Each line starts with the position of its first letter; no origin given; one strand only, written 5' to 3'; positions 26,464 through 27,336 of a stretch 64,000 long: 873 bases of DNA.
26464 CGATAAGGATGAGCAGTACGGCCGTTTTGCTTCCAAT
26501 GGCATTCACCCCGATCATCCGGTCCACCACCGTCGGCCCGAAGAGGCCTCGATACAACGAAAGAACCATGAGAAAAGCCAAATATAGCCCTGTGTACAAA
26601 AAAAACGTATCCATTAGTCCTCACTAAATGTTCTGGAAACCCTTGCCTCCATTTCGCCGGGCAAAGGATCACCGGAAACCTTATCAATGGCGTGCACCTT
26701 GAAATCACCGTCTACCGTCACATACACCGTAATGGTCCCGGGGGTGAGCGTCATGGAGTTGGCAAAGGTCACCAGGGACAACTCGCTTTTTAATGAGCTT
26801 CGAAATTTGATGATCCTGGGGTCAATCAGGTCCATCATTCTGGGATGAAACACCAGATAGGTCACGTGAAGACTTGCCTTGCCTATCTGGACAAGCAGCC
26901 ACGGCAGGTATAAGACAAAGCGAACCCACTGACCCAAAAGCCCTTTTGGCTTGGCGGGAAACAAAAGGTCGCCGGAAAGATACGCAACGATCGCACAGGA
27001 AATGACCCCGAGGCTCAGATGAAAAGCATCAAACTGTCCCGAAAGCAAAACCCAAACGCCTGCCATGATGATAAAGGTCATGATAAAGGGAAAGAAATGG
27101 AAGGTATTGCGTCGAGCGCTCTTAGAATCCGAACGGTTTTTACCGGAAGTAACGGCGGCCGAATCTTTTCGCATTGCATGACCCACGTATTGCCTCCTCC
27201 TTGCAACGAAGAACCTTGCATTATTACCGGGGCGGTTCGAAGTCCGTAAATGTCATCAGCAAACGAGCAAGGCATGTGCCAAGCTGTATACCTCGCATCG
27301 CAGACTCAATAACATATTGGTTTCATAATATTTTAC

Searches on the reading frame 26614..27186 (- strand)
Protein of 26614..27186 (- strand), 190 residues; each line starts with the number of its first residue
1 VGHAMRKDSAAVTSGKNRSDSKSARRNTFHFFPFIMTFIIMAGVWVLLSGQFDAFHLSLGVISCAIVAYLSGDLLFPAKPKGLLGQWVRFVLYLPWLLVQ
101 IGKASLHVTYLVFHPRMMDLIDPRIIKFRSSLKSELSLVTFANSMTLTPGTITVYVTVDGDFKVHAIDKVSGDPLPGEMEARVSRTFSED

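Call 47: search_protein_families(library=pfam, proteins=[window:26614-27186:-], max_evalue=0.00001)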
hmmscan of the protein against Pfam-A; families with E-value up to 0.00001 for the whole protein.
window:26614-27186:- (190 aa): 1 family
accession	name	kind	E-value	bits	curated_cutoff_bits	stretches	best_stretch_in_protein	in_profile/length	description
PF01899.21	MNHE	-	9.7e-31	106.9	27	1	38-171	1-126/145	Na+/H+ ion antiporter subunit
